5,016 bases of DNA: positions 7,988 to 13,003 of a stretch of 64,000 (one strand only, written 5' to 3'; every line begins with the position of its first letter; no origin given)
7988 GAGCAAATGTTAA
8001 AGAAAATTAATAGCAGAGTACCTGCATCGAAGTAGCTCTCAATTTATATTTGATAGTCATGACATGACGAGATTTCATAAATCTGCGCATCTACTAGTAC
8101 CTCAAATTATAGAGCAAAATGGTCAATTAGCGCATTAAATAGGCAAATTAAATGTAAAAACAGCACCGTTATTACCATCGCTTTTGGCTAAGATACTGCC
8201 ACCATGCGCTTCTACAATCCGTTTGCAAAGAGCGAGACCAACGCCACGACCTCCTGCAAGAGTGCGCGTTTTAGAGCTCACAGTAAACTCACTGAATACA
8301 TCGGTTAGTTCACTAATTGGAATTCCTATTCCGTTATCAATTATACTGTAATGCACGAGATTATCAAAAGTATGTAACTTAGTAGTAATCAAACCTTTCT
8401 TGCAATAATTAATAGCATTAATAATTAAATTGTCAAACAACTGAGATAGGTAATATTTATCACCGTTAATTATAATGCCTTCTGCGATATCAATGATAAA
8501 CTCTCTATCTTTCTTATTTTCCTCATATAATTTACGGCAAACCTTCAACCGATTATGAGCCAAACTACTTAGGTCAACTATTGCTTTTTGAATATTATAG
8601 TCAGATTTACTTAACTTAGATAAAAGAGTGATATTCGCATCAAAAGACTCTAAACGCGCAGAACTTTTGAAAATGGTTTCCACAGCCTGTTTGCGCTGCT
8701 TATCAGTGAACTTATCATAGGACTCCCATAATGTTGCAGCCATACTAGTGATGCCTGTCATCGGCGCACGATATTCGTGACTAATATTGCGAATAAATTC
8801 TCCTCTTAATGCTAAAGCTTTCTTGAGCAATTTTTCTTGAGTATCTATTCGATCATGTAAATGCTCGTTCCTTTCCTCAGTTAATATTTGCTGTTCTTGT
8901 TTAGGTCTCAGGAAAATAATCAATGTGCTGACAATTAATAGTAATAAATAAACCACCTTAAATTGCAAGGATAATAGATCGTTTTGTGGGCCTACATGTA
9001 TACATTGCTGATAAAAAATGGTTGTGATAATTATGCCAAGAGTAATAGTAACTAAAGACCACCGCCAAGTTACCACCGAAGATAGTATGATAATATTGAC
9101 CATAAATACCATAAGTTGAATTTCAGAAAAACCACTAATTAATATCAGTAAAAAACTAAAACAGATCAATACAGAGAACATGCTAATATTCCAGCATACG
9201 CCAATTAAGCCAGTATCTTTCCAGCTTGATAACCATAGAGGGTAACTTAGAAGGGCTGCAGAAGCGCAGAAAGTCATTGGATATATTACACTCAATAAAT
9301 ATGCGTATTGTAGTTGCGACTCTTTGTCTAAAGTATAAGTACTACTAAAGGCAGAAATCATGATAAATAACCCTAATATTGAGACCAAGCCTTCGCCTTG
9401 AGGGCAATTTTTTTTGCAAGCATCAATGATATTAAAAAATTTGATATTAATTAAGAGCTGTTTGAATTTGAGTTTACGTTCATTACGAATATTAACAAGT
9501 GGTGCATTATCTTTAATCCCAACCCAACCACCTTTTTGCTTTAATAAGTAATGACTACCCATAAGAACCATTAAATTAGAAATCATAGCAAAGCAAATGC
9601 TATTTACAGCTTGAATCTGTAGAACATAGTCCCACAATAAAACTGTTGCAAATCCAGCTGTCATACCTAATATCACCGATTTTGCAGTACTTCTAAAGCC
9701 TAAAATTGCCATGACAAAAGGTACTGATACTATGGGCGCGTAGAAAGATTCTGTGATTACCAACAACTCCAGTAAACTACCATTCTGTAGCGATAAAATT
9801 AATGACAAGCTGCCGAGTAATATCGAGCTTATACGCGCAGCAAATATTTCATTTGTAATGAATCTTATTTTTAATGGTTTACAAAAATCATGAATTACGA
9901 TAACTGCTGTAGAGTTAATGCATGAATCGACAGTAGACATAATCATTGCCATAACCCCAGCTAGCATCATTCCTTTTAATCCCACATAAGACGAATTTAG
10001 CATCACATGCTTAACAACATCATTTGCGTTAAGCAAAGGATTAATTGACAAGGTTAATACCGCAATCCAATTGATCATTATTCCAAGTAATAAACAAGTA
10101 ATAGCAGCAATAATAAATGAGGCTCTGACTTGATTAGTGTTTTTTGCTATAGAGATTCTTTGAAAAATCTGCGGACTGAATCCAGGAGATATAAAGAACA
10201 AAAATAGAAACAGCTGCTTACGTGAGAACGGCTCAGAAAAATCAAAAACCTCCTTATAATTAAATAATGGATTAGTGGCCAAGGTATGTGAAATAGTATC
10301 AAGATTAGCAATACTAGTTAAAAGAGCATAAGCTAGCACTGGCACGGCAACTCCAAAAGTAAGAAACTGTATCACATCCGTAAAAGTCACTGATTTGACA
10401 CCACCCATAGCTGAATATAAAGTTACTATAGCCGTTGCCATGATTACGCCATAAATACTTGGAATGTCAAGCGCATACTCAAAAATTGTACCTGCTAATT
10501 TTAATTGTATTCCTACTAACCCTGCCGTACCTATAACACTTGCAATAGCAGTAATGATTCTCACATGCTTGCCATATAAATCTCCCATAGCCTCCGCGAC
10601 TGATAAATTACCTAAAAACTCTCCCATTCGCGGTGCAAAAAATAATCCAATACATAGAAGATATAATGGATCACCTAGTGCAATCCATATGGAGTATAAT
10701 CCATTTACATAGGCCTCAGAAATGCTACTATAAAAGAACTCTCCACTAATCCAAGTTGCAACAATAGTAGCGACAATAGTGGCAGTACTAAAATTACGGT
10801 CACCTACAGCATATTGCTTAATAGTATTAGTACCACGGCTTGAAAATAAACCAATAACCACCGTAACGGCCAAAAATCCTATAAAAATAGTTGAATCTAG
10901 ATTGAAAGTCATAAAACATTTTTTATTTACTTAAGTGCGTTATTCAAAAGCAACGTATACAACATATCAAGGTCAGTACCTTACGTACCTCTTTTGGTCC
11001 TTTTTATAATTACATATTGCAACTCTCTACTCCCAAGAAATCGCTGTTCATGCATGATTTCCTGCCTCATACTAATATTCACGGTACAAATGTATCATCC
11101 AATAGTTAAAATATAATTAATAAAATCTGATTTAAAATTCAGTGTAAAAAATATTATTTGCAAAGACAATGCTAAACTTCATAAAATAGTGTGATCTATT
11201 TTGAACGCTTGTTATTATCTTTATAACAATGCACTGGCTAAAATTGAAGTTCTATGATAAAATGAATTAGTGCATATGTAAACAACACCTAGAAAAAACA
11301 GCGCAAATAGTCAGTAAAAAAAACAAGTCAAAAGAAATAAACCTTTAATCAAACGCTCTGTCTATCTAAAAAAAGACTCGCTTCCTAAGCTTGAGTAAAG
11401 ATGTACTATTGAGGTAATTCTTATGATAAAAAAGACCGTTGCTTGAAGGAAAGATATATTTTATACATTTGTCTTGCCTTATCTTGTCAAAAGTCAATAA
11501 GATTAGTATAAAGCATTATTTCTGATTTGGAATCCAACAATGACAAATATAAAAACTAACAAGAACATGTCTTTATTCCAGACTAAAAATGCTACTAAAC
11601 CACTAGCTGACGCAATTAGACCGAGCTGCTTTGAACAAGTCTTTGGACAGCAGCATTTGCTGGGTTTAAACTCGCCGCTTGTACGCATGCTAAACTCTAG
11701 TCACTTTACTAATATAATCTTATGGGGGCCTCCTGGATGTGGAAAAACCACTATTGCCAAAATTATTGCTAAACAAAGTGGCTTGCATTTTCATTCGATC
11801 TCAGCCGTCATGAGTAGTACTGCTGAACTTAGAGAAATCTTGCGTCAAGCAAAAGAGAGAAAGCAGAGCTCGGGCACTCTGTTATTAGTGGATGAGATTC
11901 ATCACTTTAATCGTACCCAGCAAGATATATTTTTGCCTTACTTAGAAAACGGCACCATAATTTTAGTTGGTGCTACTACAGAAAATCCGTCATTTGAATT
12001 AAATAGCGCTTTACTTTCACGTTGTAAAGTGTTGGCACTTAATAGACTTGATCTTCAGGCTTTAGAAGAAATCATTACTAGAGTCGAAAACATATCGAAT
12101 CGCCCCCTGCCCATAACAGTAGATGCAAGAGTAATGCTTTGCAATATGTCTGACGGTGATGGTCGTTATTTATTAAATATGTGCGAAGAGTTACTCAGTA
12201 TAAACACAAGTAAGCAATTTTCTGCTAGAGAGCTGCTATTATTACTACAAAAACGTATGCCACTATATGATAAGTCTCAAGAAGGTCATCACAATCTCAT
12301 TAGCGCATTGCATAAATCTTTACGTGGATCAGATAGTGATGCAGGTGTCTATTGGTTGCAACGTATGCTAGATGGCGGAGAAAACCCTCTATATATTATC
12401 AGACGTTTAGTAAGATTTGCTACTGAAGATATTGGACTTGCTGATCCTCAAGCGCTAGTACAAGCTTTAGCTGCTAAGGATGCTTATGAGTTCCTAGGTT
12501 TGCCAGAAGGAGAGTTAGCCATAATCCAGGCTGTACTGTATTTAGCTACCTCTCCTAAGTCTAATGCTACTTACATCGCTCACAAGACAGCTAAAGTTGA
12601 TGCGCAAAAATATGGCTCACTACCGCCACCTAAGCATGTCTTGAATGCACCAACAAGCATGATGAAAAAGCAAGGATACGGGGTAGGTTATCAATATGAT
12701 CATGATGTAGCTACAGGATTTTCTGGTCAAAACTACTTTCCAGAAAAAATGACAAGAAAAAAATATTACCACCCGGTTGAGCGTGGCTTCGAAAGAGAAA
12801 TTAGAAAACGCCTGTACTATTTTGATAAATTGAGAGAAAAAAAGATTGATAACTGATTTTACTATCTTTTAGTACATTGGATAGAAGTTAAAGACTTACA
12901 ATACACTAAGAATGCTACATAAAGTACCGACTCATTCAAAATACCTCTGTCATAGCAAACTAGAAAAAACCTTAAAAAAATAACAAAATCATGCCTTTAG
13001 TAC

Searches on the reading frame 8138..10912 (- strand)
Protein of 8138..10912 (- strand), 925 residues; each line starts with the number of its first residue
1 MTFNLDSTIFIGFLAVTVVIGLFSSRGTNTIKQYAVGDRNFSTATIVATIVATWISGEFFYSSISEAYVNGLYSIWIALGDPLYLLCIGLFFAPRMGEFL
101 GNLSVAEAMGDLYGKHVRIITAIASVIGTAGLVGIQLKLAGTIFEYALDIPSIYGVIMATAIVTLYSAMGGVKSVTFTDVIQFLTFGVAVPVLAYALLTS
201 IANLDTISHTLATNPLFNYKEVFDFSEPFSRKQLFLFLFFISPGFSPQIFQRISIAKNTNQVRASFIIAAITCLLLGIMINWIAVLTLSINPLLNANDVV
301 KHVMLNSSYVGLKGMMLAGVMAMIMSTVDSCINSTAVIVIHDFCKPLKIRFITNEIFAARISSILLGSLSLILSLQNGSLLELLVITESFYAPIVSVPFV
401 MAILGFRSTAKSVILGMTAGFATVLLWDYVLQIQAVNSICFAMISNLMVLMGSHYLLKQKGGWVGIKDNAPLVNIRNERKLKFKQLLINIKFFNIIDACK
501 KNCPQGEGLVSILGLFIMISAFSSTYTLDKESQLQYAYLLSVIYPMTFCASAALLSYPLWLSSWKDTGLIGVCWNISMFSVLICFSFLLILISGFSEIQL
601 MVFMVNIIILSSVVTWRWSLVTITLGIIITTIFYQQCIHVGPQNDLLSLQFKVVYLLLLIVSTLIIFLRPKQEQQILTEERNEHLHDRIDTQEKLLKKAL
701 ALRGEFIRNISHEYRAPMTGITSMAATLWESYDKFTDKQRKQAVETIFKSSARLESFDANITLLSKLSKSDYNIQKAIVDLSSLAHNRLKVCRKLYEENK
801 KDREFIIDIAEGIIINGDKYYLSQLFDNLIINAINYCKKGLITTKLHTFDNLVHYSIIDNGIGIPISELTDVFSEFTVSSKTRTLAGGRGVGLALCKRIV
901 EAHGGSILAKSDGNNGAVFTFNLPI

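Call 38: search_protein_families(library=pfam, proteins=[window:8138-10912:-], max_evalue=0.001)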
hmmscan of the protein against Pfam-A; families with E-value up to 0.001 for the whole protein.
window:8138-10912:- (925 aa): 3 families
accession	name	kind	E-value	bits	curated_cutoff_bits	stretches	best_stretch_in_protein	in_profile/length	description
PF00474.23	SSF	-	5e-21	75.5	22.8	1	34-420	1-406/406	Sodium:solute symporter family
PF02518.31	HATPase_c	-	9.7e-21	74.7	26.4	1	818-924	2-108/111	Histidine kinase-, DNA gyrase B-, and HSP90-like ATPase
PF00512.31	HisKA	-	1.2e-07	32.1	26.9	1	703-766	2-62/66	His Kinase A (phospho-acceptor) domain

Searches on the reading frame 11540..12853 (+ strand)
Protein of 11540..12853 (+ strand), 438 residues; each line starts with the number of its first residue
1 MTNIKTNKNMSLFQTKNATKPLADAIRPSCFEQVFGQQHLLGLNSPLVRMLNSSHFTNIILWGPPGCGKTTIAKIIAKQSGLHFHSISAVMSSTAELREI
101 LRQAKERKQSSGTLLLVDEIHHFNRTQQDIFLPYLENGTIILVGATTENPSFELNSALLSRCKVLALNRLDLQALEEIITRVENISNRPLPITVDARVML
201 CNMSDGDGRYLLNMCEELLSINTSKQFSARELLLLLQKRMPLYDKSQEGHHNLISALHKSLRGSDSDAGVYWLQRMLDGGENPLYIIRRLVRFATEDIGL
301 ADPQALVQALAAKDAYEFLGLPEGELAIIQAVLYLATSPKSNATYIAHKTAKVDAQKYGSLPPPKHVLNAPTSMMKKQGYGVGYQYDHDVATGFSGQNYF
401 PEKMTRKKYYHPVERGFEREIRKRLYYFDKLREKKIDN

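Call 38: search_protein_families(library=pfam, proteins=[window:11540-12853:+], max_evalue=0.001)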
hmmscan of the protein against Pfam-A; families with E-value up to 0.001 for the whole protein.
window:11540-12853:+ (438 aa): 20 families
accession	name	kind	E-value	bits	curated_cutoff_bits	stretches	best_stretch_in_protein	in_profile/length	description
PF12002.13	MgsA_C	-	3.2e-63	213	27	1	263-426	1-164/167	MgsA AAA+ ATPase C terminal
PF00004.35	AAA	-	1.1e-17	65.2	21.2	1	59-164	1-125/131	ATPase family associated with various cellular activities (AAA)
PF16193.11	AAA_assoc_2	-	3.9e-17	62.7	34.3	1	187-262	2-81/81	AAA C-terminal domain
PF05496.18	RuvB_N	-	5.7e-13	49.4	27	1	26-149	1-123/159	Holliday junction DNA helicase RuvB P-loop domain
PF07728.20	AAA_5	-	3.7e-06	27.4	22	1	58-159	1-112/139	AAA domain (dynein-related subfamily)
PF14532.12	Sigma54_activ_2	-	4.4e-06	27.4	25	1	57-138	22-96/138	Sigma-54 interaction domain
PF13173.12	AAA_14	-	4.9e-06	27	27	1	58-171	4-124/129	AAA domain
PF13401.12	AAA_22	-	7.2e-06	26.8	27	0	58-103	7-53/130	AAA domain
PF13207.12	AAA_17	-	1.1e-05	26.2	27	1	63-105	2-50/136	AAA domain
PF13245.12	AAA_19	-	4.7e-05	24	25.1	0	57-78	12-33/134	AAA domain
PF00158.32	Sigma54_activat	-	5.7e-05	23.3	20.2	0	109-149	91-131/168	Sigma-54 interaction domain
PF04851.21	ResIII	-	6.4e-05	23.4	22.5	0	86-148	99-163/164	Type III restriction enzyme, res subunit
PF20720.3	nSTAND3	-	0.00012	22.3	27.2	1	50-109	13-67/155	Novel STAND NTPase 3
PF01078.27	Mg_chelatase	-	0.00012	22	20.3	0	57-77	23-43/207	Magnesium chelatase, subunit ChlI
PF03215.21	Rad17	-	0.00017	22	23.8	1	51-91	40-80/186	Rad17 P-loop domain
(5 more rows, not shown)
